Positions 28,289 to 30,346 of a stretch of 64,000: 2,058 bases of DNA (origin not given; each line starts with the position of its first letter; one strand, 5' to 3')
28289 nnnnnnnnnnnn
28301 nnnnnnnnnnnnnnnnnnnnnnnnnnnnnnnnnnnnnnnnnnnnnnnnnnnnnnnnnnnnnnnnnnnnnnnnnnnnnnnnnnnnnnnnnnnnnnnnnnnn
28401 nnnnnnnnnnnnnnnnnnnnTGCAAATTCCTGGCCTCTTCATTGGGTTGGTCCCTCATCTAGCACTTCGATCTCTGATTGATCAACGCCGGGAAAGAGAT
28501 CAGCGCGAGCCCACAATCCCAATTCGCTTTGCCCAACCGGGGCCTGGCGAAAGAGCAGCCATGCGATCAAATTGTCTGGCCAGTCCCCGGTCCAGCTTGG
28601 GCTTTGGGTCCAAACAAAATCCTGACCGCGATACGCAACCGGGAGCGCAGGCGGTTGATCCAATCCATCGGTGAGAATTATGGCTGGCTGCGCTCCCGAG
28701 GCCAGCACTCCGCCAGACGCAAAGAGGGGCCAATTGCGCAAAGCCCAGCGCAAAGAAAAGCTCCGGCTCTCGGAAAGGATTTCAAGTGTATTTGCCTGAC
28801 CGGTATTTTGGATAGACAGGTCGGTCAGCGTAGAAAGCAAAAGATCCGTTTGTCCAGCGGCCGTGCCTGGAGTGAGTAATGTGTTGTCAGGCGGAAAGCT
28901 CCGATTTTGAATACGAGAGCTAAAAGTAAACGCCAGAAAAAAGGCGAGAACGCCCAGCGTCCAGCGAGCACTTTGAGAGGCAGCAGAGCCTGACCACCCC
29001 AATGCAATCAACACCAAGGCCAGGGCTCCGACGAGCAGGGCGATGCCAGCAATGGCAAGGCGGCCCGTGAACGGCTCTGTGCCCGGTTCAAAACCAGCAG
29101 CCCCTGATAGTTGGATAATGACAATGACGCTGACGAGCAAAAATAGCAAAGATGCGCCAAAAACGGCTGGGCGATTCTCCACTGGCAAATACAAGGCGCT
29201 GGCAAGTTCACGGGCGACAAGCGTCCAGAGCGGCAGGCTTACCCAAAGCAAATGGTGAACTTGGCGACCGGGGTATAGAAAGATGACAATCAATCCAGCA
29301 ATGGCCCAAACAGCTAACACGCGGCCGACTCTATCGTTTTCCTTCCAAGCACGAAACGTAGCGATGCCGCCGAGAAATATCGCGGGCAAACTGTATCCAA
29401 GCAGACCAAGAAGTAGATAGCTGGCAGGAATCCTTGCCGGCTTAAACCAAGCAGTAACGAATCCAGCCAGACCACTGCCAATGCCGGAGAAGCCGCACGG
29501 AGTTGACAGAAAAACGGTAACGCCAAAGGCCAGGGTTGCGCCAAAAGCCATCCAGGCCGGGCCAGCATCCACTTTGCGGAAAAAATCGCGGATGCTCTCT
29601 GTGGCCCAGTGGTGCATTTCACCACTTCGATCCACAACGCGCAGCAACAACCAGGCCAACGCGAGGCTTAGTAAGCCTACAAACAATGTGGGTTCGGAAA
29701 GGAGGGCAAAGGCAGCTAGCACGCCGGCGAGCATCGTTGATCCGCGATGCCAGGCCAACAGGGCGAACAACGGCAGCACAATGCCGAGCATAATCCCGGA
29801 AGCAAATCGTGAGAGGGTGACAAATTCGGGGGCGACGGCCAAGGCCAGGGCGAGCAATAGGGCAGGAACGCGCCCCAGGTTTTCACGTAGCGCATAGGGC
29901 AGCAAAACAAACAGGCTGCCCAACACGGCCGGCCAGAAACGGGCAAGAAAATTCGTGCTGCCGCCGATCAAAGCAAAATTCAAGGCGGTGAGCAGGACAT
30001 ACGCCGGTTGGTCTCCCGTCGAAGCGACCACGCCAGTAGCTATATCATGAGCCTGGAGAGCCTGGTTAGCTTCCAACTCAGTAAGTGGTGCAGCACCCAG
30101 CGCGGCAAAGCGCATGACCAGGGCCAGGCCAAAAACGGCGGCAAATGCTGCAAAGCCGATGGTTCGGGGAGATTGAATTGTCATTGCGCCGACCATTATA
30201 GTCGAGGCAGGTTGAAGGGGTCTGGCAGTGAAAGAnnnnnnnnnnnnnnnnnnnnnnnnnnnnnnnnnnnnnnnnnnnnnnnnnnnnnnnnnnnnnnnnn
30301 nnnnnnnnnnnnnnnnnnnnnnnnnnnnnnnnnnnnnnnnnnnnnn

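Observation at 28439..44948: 16.5-kb envelope-glycan-like cluster ending in four consecutive giant GT-C/YYY membrane proteins of unknown function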

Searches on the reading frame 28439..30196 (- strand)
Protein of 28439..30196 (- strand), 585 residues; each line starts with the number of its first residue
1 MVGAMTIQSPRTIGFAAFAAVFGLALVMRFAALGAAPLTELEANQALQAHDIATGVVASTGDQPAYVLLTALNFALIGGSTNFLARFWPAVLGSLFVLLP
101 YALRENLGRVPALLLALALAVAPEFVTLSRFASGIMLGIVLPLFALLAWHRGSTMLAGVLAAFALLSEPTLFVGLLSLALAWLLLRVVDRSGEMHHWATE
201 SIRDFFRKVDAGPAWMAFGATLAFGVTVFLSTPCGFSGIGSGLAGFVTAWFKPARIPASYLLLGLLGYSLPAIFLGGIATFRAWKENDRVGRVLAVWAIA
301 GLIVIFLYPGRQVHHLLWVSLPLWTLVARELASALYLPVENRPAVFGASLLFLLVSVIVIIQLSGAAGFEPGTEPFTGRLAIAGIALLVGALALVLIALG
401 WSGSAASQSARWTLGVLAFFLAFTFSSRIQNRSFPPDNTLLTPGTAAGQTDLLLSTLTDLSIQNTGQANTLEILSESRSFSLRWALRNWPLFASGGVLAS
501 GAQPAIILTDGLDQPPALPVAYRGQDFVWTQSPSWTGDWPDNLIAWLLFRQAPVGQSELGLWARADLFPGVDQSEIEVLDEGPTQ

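Call 3: search_protein_families(library=pfam, proteins=[window:28439-30196:-], max_evalue=0.01)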
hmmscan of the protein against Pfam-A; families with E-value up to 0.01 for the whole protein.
window:28439-30196:- (585 aa): 0 families

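Call 6: search_protein_families(library=ncbifam, proteins=[window:28439-30196:-], max_evalue=0.01)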
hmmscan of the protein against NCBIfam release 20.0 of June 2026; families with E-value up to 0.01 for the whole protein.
window:28439-30196:- (585 aa): 1 family
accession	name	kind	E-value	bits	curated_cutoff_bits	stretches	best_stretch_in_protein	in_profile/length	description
TIGR03663.1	TIGR03663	subfamily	1.2e-07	31.2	126.25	1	17-333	3-338/435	flippase activity-associated protein Agl23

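Call 19: search_solved_structures(query=window:28439-30196:-, max_evalue=10)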
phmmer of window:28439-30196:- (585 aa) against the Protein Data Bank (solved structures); distinct sequences matched with E-value up to 10: 1.
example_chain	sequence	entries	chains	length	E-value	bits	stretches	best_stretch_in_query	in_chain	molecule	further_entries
2vqg_A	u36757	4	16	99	0.56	11.7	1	493-553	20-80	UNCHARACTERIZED PROTEIN CGL0972 | PUTATIVE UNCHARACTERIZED PROTEIN CGL0972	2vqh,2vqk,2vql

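Call 22: find_homologous_proteins(query=window:28439-30196:-, max_evalue=0.001)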
Query window:28439-30196:- (585 aa): 30 proteins with E <= 0.001 among 8000 candidates.
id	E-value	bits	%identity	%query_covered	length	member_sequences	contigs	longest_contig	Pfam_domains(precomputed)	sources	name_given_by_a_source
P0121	0.0e+0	1253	100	99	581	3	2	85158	-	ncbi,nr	ncbi:MAG: hypothetical protein DWG76_01090 [Chloroflexi bacterium]|nr:hypothetical protein [Chlorofl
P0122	2.3e-108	381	44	93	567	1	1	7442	-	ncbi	-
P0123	4.5e-100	354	40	99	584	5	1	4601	-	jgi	jgi:hypothetical protein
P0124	2.5e-99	351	40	96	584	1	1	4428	-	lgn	-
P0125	3.1e-88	315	40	94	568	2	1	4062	-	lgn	-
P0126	1.7e-84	302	37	95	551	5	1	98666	-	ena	-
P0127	2.5e-76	275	38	96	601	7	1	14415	-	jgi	jgi:hypothetical protein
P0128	2.2e-74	269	36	92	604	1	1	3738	-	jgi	jgi:uncharacterized protein (TIGR03663 family)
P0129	2.3e-74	269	37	95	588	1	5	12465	-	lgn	-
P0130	8.9e-74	267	37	92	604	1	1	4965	-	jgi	jgi:uncharacterized protein (TIGR03663 family)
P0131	9.8e-74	267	34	94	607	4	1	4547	-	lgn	-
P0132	1.4e-72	263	37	95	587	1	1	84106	-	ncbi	-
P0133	4.9e-71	258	37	91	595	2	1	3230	-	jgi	jgi:hypothetical protein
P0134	1.2e-69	253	33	90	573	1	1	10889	-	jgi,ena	jgi:hypothetical protein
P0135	1.4e-68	250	34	92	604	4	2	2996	-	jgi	jgi:uncharacterized protein (TIGR03663 family)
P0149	1.7e-14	71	28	95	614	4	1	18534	PF13231.13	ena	-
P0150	6.2e-5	40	44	17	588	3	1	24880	PF13231.13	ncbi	-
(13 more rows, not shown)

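Call 36: predict_structure(alignment_id=A2)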
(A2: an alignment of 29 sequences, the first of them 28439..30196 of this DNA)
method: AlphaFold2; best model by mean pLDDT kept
length: 585 residues; sequences in the alignment: 29
mean_pLDDT: 89.2   pTM: 0.89
mean pLDDT of the five models: 89.2, 87.5, 87.1, 86.5, 86.1
residues with pLDDT >= 90: 417; 70-90: 120; 50-70: 36; < 50: 12
segments of 3 or more residues with pLDDT < 50: 1-3, 579-585
pLDDT, mean of each block of 10 residues (from residue 1): 51 91 97 92 95 90 93 96 97 98 94 97 95 95 95 95 92 96 90 79 82 92 75 78 92 92 93 95 94 97 96 95 97 89 93 96 95 96 97 95 93 93 86 64 85 95 94 92 95 76 88 73 90 87 91 89 87 55 40
secondary structure, 60 per line:
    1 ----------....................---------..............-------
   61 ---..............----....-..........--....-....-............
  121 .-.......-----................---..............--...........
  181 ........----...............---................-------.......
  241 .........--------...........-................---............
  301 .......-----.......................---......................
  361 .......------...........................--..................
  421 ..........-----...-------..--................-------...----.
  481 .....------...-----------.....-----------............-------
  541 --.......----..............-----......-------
elements in order: H11-30 H40-53 H64-77 H82-85 H87-96 H99-102 H104-107 H109-121 H123-129 H135-150 H154-167 H170-188 H193-207 H211-226 H234-249 H258-268 H270-285 H289-307 H313-335 H339-367 H374-400 H403-430 H450-465 E473-475 H480-485 E492-494 E506-510 E522-533 H543-549 E554-564 H573-578

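Call 90: search_protein_families(library=ncbifam, alignment_id=A2, max_evalue=0.001)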
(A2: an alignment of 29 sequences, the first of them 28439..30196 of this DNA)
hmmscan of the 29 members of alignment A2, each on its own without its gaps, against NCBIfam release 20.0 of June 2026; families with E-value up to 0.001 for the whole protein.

A. member 1, window:28439-30196:- (585 aa): 1 family
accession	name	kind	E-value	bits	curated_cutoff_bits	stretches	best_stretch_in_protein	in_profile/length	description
TIGR03663.1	TIGR03663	subfamily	1.2e-07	31.2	126.25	1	17-333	3-338/435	flippase activity-associated protein Agl23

B. families by the number of members that match (of 29 scanned): 1 family
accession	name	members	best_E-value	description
TIGR03663.1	TIGR03663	29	2.4e-42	flippase activity-associated protein Agl23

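Call 91: search_dna_similar(query=P0128, collection=plasmids, mode=protein, max_evalue=0.001, max_rows=20)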
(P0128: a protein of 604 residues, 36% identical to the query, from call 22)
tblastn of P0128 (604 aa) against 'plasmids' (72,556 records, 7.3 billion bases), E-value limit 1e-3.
No match.

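Call 96: find_encoding_contigs(protein=P0150, flank=10000, max_places=1)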
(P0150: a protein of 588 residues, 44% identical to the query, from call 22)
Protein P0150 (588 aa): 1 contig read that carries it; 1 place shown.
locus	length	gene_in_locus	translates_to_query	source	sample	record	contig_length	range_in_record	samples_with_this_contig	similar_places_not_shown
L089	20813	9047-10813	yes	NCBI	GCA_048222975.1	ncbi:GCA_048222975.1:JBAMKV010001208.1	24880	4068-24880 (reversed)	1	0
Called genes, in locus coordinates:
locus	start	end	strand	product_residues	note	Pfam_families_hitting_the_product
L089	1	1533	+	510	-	?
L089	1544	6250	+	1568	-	PF13231:PMT_2, PF10060:DUF2298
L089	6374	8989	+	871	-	PF10060:DUF2298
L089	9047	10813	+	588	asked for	PF13231:PMT_2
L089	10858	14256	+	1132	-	PF13231:PMT_2, PF01436:NHL, PF08450:SGL (faint), PF25021:TEN_NHL (faint), PF01436:NHL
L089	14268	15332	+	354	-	PF12837:Fer4_6 (faint), PF00037:Fer4 (weak), PF13237:Fer4_10 (weak), PF12838:Fer4_7, PF13187:Fer4_9 (weak)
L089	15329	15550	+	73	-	-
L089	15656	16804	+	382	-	PF08442:ATP-grasp_2, PF13549:ATP-grasp_5, PF24948:Citrate_synth_N, PF00549:Ligase_CoA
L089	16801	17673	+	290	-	PF02629:CoA_binding, PF00549:Ligase_CoA, PF13607:Succ_CoA_lig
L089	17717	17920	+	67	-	-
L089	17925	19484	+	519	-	PF01743:PolyA_pol, PF12627:PolyA_pol_RNAbd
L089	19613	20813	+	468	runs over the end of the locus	PF21760:SecD_1st, PF22599:SecDF_P1_head, PF02355:SecD_SecF_C, PF03176:MMPL (weak)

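Call 97: find_encoding_contigs(protein=P0149, flank=10000, max_places=1)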
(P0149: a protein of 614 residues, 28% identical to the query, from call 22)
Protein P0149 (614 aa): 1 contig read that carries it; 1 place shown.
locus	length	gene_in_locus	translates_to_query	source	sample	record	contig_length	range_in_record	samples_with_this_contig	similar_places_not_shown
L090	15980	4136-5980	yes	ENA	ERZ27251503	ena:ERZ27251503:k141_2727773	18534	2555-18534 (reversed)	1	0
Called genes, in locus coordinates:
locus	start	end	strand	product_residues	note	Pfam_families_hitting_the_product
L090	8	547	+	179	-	PF04542:Sigma70_r2, PF08281:Sigma70_r4_2, PF00196:GerE (weak), PF04545:Sigma70_r4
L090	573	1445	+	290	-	-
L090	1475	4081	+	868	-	PF10060:DUF2298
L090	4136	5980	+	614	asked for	PF13231:PMT_2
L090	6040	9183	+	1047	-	PF13231:PMT_2, PF24684:Vgb_lyase (faint), PF01436:NHL, PF08450:SGL (faint), PF25021:TEN_NHL (faint), PF01436:NHL, PF17170:DUF5128 (weak), PF01436:NHL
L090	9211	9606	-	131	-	PF00383:dCMP_cyt_deam_1, PF08211:dCMP_cyt_deam_2, PF26947:CDL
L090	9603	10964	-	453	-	PF01595:CNNM, PF00571:CBS, PF03471:CorC_HlyC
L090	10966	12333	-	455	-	PF00483:NTP_transferase, PF01128:IspD, PF02348:CTP_transf_3 (weak), PF12804:NTP_transf_3, PF25084:LbH_EIF2B, PF25087:GMPPB_C (weak), PF00132:Hexapep, PF00132:Hexapep (weak), +1 more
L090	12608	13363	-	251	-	PF23023:Anti-Pycsar_Apyc1, PF00753:Lactamase_B, PF12706:Lactamase_B_2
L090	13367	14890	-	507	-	PF01061:ABC2_membrane, PF12679:ABC2_membrane_2, PF01944:SpoIIM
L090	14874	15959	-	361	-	PF00005:ABC_tran, PF13304:AAA_21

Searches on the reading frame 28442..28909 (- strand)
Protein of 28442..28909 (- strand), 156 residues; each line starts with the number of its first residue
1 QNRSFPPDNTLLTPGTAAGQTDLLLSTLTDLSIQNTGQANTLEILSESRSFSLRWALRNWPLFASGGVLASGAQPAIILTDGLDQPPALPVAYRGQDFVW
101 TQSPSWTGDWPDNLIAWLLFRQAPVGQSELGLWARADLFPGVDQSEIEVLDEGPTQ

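Call 81: search_protein_families(library=pfam, proteins=[window:28442-28909:-], max_evalue=5)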
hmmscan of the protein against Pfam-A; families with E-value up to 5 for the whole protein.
window:28442-28909:- (156 aa): 1 family
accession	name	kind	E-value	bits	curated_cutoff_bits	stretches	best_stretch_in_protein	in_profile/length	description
PF02313.22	Fumarate_red_D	-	0.21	12.3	25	1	60-88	11-39/114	Fumarate reductase subunit D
